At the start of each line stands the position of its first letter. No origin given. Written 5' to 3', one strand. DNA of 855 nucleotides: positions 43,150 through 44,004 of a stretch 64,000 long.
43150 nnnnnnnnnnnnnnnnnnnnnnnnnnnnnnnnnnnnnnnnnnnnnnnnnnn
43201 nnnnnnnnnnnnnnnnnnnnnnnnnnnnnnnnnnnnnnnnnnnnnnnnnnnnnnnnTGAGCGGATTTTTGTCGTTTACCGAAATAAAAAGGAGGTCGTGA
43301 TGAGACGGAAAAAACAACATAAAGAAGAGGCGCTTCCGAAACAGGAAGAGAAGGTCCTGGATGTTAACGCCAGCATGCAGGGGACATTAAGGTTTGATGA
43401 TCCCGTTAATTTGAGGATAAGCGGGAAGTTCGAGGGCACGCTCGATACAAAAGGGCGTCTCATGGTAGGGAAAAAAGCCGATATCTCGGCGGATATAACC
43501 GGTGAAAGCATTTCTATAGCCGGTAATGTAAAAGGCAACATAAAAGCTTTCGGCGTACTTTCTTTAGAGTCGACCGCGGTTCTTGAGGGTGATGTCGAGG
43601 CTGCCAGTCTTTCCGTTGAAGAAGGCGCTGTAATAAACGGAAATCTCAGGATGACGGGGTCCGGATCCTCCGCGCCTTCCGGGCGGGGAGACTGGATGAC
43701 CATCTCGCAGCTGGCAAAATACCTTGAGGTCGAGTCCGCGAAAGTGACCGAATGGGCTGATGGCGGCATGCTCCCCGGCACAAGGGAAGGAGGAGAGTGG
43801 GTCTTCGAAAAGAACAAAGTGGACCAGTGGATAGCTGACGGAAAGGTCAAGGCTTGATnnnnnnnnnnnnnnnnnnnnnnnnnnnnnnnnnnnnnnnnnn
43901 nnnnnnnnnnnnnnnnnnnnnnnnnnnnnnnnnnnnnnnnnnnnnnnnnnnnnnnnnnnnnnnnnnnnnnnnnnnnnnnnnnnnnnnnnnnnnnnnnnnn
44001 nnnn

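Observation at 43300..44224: Bactofilin cytoskeletal domain fused to an excisionase-type HTH, followed by a membrane-anchored HTH protein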

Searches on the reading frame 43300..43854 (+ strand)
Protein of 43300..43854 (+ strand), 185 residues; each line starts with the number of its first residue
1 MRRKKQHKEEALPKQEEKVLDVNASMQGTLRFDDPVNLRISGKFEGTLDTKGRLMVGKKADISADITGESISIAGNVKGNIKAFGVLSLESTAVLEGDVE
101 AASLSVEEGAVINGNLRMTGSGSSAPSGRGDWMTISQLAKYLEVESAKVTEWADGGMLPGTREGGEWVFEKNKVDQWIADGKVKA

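Call 3: search_protein_families(library=pfam, proteins=[window:43300-43854:+], max_evalue=0.1)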
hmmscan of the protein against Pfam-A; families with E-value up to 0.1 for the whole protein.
window:43300-43854:+ (185 aa): 3 families
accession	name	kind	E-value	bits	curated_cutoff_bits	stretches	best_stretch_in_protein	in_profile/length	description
PF04519.19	Bactofilin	-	3.3e-24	85.4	27.9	1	19-116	2-97/98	Polymer-forming cytoskeletal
PF12728.13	HTH_17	-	4.2e-08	33.8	27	1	132-180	1-49/51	Helix-turn-helix domain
PF13411.12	MerR_1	-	0.015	15.8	21.6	1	133-175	1-44/69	MerR HTH family regulatory protein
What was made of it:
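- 43300..43857 (+): ORF A: bactofilin-wHTH fusion protein, 185 aa including the stop codon. Pfam PF04519 plus PF12728 (call 3).
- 43354..43653 (+): Bactofilin beta-helix core of A (aa 19-118). Pfam E=3.3e-24 (call 3).
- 43693..43839 (+): MerR/Xis-type winged HTH of A (aa 132-180) with charge-reversed DNA-contact positions (E143, E151, E170; wing E166-W167-V168). HTH_17 E=4.2e-8 (call 3).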

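Call 4: search_protein_families(library=ncbifam, proteins=[window:43300-43854:+], max_evalue=0.1)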
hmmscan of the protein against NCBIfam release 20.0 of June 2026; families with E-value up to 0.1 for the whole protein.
window:43300-43854:+ (185 aa): 3 families
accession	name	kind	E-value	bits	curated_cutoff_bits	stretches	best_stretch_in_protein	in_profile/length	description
NF047737.1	antiphage_MADS1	equivalog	3.1e-10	40.1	80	1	132-178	3-49/49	methylation-associated defense system helix-turn-helix domain-containing protein MAD1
TIGR01764.1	excise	domain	5.8e-08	33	28.8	1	132-179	1-48/49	excisionase family DNA-binding protein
NF033787.1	HTH_BldC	subfamily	0.0031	17.3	77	1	132-175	2-46/49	BldC family transcriptional regulator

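Call 5: find_homologous_proteins(query=window:43300-43854:+, max_evalue=0.001)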
Query window:43300-43854:+ (185 aa): 780 proteins with E <= 0.001 among 916 candidates; the best 120 are listed.
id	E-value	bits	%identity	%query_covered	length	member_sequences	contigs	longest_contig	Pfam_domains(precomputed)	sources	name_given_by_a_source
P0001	2.7e-113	394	100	100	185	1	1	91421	PF12728.14,PF04519.20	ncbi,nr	ncbi:MAG: helix-turn-helix domain-containing protein [Candidatus Omnitrophica bacterium]|nr:helix-tu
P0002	9.4e-90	317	81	100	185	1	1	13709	PF12728.14,PF04519.20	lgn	-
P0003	7.8e-85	301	76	99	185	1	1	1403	PF12728.14,PF04519.20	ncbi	-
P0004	1.6e-80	287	74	98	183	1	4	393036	PF12728.14,PF04519.20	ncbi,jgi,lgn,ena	-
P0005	4.4e-79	282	69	98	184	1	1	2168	PF12728.14,PF04519.20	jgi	jgi:excisionase family DNA binding protein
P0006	7.1e-78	278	68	97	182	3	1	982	PF12728.14,PF04519.20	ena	-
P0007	1.2e-76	274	68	99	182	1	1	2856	PF12728.14,PF04519.20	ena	-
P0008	1.9e-76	274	69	99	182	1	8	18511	PF12728.14,PF04519.20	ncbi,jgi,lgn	jgi:excisionase family DNA binding protein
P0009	8.6e-76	272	70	100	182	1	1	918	PF12728.14,PF04519.20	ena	-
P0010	2.6e-75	270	70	99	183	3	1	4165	PF12728.14,PF04519.20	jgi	jgi:excisionase family DNA binding protein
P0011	3.5e-75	270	68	100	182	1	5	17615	PF12728.14,PF04519.20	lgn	-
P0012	3.7e-75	270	69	100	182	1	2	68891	PF12728.14,PF04519.20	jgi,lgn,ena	-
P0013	5.8e-75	269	67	98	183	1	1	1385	PF12728.14,PF04519.20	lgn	-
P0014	6.0e-75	269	69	99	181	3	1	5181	PF12728.14,PF04519.20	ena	-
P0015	6.4e-75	269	67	97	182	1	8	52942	PF12728.14,PF04519.20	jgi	jgi:excisionase family DNA binding protein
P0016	6.5e-75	269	68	100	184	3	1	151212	PF12728.14,PF04519.20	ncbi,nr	ncbi:MAG: polymer-forming cytoskeletal protein [Candidatus Tantalella remota]|nr:polymer-forming cyt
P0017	7.3e-75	269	68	96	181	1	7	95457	PF12728.14,PF04519.20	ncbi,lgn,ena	-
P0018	1.1e-74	268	71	98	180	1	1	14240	PF12728.14,PF04519.20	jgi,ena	-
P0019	1.2e-74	268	70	98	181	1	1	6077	PF12728.14,PF04519.20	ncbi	ncbi:polymer-forming cytoskeletal protein [Candidatus Omnitrophota bacterium]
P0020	1.4e-74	268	69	99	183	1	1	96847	PF12728.14,PF04519.20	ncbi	ncbi:polymer-forming cytoskeletal protein [Candidatus Omnitrophota bacterium]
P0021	1.5e-74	268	70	99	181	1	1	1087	PF12728.14,PF04519.20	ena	-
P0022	1.6e-74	267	70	98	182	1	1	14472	PF12728.14,PF04519.20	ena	-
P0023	2.1e-74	267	69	100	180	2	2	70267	PF12728.14,PF04519.20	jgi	jgi:excisionase family DNA binding protein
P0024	2.4e-74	267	66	100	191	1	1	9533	PF12728.14,PF04519.20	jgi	-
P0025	2.6e-74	267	69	99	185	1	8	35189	PF12728.14,PF04519.20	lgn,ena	-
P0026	2.9e-74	267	69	99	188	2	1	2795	PF12728.14,PF04519.20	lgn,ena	-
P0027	2.9e-74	267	67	99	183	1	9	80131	PF12728.14,PF04519.20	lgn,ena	-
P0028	3.2e-74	266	66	100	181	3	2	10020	PF12728.14,PF04519.20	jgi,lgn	-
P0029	5.1e-74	266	70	100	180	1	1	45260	PF12728.14,PF04519.20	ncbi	-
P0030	6.8e-74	265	66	98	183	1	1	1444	PF12728.14,PF04519.20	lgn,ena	-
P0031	7.4e-74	265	69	98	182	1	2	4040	PF12728.14,PF04519.20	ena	-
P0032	7.9e-74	265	70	100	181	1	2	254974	PF12728.14,PF04519.20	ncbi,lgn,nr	ncbi:MAG: polymer-forming cytoskeletal protein [Candidatus Omnitrophica bacterium]|nr:polymer-formin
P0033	8.6e-74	265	69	100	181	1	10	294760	PF12728.14,PF04519.20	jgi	-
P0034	1.7e-73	264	70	98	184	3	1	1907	PF12728.14,PF04519.20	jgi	-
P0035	1.8e-73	264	66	100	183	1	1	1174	PF12728.14,PF04519.20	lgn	-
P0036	2.8e-73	263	68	90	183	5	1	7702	PF12728.14,PF04519.20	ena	-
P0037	3.0e-73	263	68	100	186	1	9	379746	PF12728.14,PF04519.20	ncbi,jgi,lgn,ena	-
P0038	4.0e-73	263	68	91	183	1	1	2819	PF12728.14,PF04519.20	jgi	jgi:cytoskeletal protein CcmA (bactofilin family)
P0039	4.1e-73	263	67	99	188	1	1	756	PF12728.14,PF04519.20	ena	-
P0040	6.9e-73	262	67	99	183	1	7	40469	PF12728.14,PF04519.20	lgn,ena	-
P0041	7.1e-73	262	66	99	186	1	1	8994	PF12728.14,PF04519.20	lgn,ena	-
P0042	1.0e-72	262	67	99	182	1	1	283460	PF12728.14,PF04519.20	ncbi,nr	ncbi:MAG: helix-turn-helix domain-containing protein [Candidatus Omnitrophica bacterium]|nr:helix-tu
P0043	2.3e-72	260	68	97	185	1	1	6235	PF12728.14,PF04519.20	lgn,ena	-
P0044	2.5e-72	260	68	99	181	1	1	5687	PF12728.14,PF04519.20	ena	-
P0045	2.7e-72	260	67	99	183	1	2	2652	PF12728.14,PF04519.20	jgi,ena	-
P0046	3.3e-72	260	67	98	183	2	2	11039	PF12728.14,PF04519.20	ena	-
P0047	5.2e-72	259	67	99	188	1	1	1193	PF12728.14,PF04519.20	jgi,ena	-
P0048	9.4e-72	258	66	99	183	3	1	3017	PF12728.14,PF04519.20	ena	-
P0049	9.5e-72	258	67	99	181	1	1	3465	PF12728.14,PF04519.20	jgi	-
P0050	1.2e-71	258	65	97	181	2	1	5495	PF12728.14,PF04519.20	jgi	jgi:excisionase family DNA binding protein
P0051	1.9e-71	257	65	99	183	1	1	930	PF12728.14,PF04519.20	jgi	jgi:excisionase family DNA binding protein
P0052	2.4e-71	257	64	98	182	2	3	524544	PF12728.14,PF04519.20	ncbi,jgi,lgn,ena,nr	ncbi:MAG TPA: polymer-forming cytoskeletal protein [Candidatus Omnitrophota bacterium]|nr:polymer-fo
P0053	2.5e-71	257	65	98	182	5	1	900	PF12728.14,PF04519.20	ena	-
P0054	5.5e-71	256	64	99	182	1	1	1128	PF12728.14,PF04519.20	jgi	jgi:excisionase family DNA binding protein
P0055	7.6e-71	255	64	100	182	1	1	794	PF12728.14,PF04519.20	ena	-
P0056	8.8e-71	255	69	95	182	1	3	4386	PF12728.14,PF04519.20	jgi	jgi:excisionase family DNA binding protein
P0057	1.0e-70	255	63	97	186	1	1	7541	PF12728.14,PF04519.20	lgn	-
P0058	1.2e-70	255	66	98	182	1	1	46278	PF12728.14,PF04519.20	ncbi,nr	ncbi:MAG: polymer-forming cytoskeletal protein [Candidatus Omnitrophota bacterium]|nr:polymer-formin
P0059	1.8e-70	254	65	100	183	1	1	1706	PF12728.14,PF04519.20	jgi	jgi:excisionase family DNA binding protein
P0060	1.8e-70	254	62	100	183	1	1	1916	PF12728.14,PF04519.20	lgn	-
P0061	1.9e-70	254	70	99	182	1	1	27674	PF12728.14,PF04519.20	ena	-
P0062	2.9e-70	254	63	100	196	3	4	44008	PF12728.14,PF04519.20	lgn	-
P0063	3.5e-70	253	70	99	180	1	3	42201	PF12728.14,PF04519.20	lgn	-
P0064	3.7e-70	253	68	100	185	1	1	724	PF12728.14,PF04519.20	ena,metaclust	metaclust:\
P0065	4.5e-70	253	65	100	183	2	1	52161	PF12728.14,PF04519.20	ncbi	ncbi:MAG: polymer-forming cytoskeletal protein [Candidatus Omnitrophota bacterium]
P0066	4.7e-70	253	69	100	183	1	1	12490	PF12728.14,PF04519.20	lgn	-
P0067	6.1e-70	253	64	91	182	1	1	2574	PF12728.14,PF04519.20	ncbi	ncbi:MAG: polymer-forming cytoskeletal protein [Candidatus Omnitrophota bacterium]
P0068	6.3e-70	253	63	99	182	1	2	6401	PF12728.14,PF04519.20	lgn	-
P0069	6.9e-70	252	63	97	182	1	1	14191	PF12728.14,PF04519.20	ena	-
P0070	7.2e-70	252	66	99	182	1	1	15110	PF12728.14,PF04519.20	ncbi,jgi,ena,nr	ncbi:MAG: hypothetical protein DRP85_06675 [Candidatus Makaraimicrobium thalassicum]|nr:MAG: hypothe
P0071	1.2e-69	252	65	100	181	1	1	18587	PF12728.14,PF04519.20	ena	-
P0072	1.3e-69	251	62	100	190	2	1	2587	PF12728.14,PF04519.20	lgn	-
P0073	2.4e-69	251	66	98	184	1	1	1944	PF12728.14,PF04519.20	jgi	-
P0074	2.5e-69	251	65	98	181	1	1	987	PF12728.14,PF04519.20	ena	-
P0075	3.0e-69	250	65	100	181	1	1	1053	PF12728.14,PF04519.20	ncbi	-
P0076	3.5e-69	250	61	100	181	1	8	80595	PF12728.14,PF04519.20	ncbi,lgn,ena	ncbi:MAG: polymer-forming cytoskeletal protein [Candidatus Omnitrophota bacterium]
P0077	4.3e-69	250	63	97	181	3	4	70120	PF12728.14,PF04519.20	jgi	jgi:excisionase family DNA binding protein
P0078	4.3e-69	250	65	100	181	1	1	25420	PF12728.14,PF04519.20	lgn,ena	-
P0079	6.8e-69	249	68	99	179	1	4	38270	PF12728.14,PF04519.20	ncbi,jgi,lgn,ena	-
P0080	6.9e-69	249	63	97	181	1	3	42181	PF12728.14,PF04519.20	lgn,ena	-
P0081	9.2e-69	249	65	100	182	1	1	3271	PF12728.14,PF04519.20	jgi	jgi:excisionase family DNA binding protein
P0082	1.3e-68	248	60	98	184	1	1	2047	PF12728.14,PF04519.20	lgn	-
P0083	1.3e-68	248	64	98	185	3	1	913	PF12728.14,PF04519.20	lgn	-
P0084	2.8e-68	247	64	100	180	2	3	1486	PF12728.14,PF04519.20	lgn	-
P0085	5.0e-68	246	65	100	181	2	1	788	PF12728.14,PF04519.20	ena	-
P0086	7.9e-68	246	63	99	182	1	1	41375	PF12728.14,PF04519.20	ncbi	ncbi:MAG: polymer-forming cytoskeletal protein [Candidatus Omnitrophota bacterium]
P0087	9.7e-68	245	61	100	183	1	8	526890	PF12728.14,PF04519.20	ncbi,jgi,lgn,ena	-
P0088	1.4e-67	245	63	99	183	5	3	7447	PF12728.14,PF04519.20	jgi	-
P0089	1.5e-67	245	61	100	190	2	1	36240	PF12728.14,PF04519.20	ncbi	ncbi:MAG: polymer-forming cytoskeletal protein [Candidatus Omnitrophota bacterium]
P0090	3.8e-67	243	66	100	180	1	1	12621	PF12728.14,PF04519.20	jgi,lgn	jgi:excisionase family DNA binding protein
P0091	4.8e-67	243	65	100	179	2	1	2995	PF12728.14,PF04519.20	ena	-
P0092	5.3e-67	243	65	100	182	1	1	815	PF12728.14,PF04519.20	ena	-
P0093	7.6e-67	242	61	99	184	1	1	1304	PF12728.14,PF04519.20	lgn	-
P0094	1.1e-66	242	66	100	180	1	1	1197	PF12728.14,PF04519.20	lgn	-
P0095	1.2e-66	242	62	99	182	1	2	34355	PF12728.14,PF04519.20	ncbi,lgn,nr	ncbi:MAG: polymer-forming cytoskeletal protein [Candidatus Omnitrophota bacterium]|nr:polymer-formin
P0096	1.6e-66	241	62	100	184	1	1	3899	PF12728.14,PF04519.20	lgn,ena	-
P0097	1.7e-66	241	66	91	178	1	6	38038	PF12728.14,PF04519.20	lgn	-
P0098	1.7e-66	241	64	100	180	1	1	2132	PF12728.14,PF04519.20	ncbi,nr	ncbi:MAG: helix-turn-helix domain-containing protein [Candidatus Omnitrophica bacterium]|nr:helix-tu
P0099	1.8e-66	241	65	98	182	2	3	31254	PF12728.14,PF04519.20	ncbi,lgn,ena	-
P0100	1.8e-66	241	62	99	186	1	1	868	PF12728.14,PF04519.20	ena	-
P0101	2.5e-66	241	61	97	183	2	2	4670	PF12728.14,PF04519.20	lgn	-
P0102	2.5e-66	241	61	97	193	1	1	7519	PF12728.14,PF04519.20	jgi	jgi:excisionase family DNA binding protein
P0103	2.9e-66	241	61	98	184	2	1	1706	PF12728.14,PF04519.20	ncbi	-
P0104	4.5e-66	240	64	99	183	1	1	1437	PF12728.14,PF04519.20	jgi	-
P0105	6.0e-66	240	64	98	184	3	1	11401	PF12728.14,PF04519.20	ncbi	ncbi:MAG: polymer-forming cytoskeletal protein [Candidatus Omnitrophota bacterium]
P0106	6.9e-66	239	61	97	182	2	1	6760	PF12728.14,PF04519.20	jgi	-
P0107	7.4e-66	239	61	99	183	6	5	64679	PF12728.14,PF04519.20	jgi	-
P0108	8.0e-66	239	61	100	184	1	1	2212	PF12728.14,PF04519.20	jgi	-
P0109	9.9e-66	239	63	97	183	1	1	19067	PF12728.14,PF04519.20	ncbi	ncbi:MAG: polymer-forming cytoskeletal protein [Candidatus Omnitrophota bacterium]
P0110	1.3e-65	238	62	100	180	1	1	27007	PF12728.14,PF04519.20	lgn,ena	-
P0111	1.9e-65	238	62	98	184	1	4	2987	PF12728.14,PF04519.20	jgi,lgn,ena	-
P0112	3.8e-65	237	60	99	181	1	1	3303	PF12728.14,PF04519.20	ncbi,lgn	ncbi:MAG: polymer-forming cytoskeletal protein [Candidatus Omnitrophota bacterium]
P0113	4.1e-65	237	62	100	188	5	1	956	PF12728.14,PF04519.20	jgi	-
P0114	4.6e-65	237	60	97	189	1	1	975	PF12728.14,PF04519.20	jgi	-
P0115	4.6e-65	237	59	98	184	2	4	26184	PF12728.14,PF04519.20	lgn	-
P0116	6.6e-65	236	63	99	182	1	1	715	PF12728.14,PF04519.20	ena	-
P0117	7.0e-65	236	62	98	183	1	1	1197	PF12728.14,PF04519.20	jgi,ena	-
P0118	7.5e-65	236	60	100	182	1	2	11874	PF12728.14,PF04519.20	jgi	jgi:excisionase family DNA binding protein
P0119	1.3e-64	235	62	99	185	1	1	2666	PF12728.14,PF04519.20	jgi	-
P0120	1.7e-64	235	64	98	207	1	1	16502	PF12728.14,PF04519.20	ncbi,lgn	-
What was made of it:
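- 43300..43857 (+): There is a 100% identical NCBI MAG protein, P0001, and 780 homologous clusters; all 120 of the best-scoring clusters listed carry both domains (call 5).
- Checked: All 120 best homologues listed, drawn from NCBI, JGI, ENA and Logan assemblies, carry both Pfam domains in proteins of 178-207 aa (call 5).
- The same architecture appears in hundreds of clusters from independent assemblies (call 5).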

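Call 7: find_related_loci(query=window:43300-43854:+, collection=genome_contigs, flank=5000)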
Query window:43300-43854:+ (185 aa) in genome_contigs; peptide patterns used: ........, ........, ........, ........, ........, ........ (x = any residue, [..] = any of these).
256 stretches matched a pattern; 70 encode a relative of the query (tblastn E <= 1e-3); 70 distinct loci.
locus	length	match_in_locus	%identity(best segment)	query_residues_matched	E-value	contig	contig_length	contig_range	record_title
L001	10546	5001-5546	70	1-184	2e-81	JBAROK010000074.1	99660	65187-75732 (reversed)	MAG: Candidatus Omnitrophota bacterium isolate MFD13429_ilm_asm_bin15 k127_170526, whole genome shotgun sequence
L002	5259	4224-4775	69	1-185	2e-80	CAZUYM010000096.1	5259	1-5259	MAG TPA_asm: uncultured Planctomycetia bacterium isolate binchicken_co171_70 genome assembly, contig: NODE_6500_length_5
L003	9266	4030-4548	70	12-184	4e-80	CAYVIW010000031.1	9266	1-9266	MAG TPA_asm: uncultured Planctomycetia bacterium isolate SRP067234_co1_337 genome assembly, contig: k99_1066372, whole g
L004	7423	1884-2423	70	1-185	4e-80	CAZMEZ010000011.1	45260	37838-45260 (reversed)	MAG TPA_asm: uncultured Planctomycetia bacterium isolate SRP141376_co1_78 genome assembly, contig: NODE_1986_length_4526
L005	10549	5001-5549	70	5-185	7e-80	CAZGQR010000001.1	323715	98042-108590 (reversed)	MAG TPA_asm: uncultured Planctomycetia bacterium isolate binchicken_co334_155 genome assembly, contig: NODE_5_length_323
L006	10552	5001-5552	68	1-185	3e-78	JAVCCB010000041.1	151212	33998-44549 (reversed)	MAG: Candidatus Tantalella remota isolate MAG_3300035698_1097 Ga0374944_042792, whole genome shotgun sequence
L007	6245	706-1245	66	6-185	1e-77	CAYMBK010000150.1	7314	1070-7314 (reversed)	MAG TPA_asm: uncultured Planctomycetia bacterium isolate SRP067234_co1_283 genome assembly, contig: k99_872907, whole ge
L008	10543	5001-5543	64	5-185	2e-77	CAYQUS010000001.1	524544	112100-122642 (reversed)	MAG TPA_asm: uncultured Planctomycetia bacterium isolate binchicken_co27_479 genome assembly, contig: NODE_11_length_524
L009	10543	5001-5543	66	5-185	4e-76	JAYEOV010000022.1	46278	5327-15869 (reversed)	MAG: Candidatus Omnitrophota bacterium isolate MAG020 MAG020_22, whole genome shotgun sequence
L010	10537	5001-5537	68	1-184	3e-75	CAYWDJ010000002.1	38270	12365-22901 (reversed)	MAG TPA_asm: uncultured Planctomycetia bacterium isolate binchicken_co181_210 genome assembly, contig: NODE_1311_length_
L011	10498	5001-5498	70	19-184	2e-74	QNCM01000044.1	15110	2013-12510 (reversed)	MAG: Candidatus Makaraimicrobium thalassicum isolate B134_G9 B134_Guay9_scaffold_03375, whole genome shotgun sequence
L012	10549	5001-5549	65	1-185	2e-74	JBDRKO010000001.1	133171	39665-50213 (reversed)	MAG: Candidatus Omnitrophota bacterium isolate MEGAHIT-group-1.726 k141_2382, whole genome shotgun sequence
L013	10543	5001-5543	63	1-184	5e-74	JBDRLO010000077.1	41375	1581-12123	MAG: Candidatus Omnitrophota bacterium isolate MEGAHIT-group-1.781 k141_1711657, whole genome shotgun sequence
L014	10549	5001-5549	62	3-184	2e-73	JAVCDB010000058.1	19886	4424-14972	MAG: Candidatus Aadella gelida isolate MAG_3300035698_848 Ga0374944_516633, whole genome shotgun sequence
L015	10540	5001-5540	62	6-185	2e-73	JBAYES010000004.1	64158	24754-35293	MAG: Candidatus Omnitrophota bacterium isolate SO_2016_CLC_T2_83 scaffold00126_PH3_Jul20_2016, whole genome shotgun sequ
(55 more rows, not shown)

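Call 26: search_protein_representatives(protein=window:43300-43854:+)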
Query: 185 residues. Proteins with E-value up to 0.001 (for the whole library): 11465; up to 1e-10: 566; up to 1e-30: 18. The best 150 are listed.
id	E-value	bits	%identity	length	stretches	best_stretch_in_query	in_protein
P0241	2.3e-60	219.7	59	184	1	1-185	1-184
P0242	8.8e-46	172.2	50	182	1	15-183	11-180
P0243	4.5e-42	160.1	46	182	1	15-183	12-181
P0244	2.0e-41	158.0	45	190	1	2-181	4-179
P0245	7.3e-41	156.2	50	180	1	14-180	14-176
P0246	5.9e-40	153.2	46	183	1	13-184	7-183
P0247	3.4e-38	147.5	49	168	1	8-179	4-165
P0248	3.6e-38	147.4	57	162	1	2-142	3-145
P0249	4.8e-38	147.0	44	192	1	2-182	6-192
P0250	1.4e-37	145.5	44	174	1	9-180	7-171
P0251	1.8e-37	145.1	41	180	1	14-182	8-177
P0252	2.2e-37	144.8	46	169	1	15-184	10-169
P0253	3.3e-36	141.0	46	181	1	16-184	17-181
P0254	7.0e-36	140.0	64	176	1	4-115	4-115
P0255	3.5e-35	137.7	44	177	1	5-184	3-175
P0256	2.7e-34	134.8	41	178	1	14-184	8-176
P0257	1.6e-33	132.2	39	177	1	13-183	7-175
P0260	3.8e-30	121.3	38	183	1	16-180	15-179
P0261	2.6e-29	118.6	38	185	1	15-183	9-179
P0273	4.5e-22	95.0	34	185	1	12-181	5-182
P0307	1.2e-15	74.1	30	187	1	15-182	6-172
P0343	7.0e-14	68.3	40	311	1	89-184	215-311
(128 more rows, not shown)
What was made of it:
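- About two dozen of the 150 best 50%-identity clusters match the query over nearly its full length, out of 11,465 bactofilin hits (call 26).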

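Call 27: list_cluster_members(proteins=[P0273, P0307, P0343, P0261, P0260, P0257, P0256, P0251, P0249, P0244])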
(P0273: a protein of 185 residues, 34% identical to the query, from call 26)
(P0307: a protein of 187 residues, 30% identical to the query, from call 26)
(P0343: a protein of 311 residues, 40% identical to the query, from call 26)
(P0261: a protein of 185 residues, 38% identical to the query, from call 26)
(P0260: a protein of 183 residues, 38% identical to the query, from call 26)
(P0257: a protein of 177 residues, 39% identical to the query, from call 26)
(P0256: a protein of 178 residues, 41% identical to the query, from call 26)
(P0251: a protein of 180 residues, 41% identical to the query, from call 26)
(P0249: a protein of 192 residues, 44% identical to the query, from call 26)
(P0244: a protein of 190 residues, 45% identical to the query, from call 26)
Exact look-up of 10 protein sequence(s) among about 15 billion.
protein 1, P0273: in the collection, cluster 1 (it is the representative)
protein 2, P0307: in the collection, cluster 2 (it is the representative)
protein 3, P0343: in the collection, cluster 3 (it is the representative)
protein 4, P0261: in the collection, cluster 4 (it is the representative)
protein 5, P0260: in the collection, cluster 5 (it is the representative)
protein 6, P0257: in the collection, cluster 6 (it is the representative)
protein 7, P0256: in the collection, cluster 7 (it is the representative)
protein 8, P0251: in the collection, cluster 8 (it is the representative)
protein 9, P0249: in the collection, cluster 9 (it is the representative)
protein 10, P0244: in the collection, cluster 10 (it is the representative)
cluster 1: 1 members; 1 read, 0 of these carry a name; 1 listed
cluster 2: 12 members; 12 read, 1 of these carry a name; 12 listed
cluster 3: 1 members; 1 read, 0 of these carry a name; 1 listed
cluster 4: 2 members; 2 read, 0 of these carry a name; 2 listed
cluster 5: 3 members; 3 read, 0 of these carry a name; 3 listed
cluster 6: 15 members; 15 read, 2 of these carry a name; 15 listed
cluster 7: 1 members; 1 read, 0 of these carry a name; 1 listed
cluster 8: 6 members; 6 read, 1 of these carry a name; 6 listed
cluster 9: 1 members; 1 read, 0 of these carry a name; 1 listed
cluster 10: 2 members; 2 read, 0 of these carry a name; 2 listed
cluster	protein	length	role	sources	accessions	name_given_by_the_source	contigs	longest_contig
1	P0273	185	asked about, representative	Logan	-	-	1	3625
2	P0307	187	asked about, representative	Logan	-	-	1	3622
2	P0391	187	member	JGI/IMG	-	cytoskeletal protein CcmA (bactofilin family)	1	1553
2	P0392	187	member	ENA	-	-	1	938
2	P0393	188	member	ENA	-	-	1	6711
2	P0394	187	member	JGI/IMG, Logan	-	-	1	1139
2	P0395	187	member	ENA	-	-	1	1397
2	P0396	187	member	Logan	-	-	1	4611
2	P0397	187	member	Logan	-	-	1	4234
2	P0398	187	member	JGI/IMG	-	-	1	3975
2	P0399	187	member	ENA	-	-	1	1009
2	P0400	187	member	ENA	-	-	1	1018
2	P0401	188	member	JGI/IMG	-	-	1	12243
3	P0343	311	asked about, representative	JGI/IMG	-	-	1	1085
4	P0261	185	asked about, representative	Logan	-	-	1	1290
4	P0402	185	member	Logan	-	-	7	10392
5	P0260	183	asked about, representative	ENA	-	-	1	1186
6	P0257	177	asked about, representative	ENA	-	-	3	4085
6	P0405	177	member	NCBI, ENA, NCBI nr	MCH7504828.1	polymer-forming cytoskeletal protein [PVC group bacterium]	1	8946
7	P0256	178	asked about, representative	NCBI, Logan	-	-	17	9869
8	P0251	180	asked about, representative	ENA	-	-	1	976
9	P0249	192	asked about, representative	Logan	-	-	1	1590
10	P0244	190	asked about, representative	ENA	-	-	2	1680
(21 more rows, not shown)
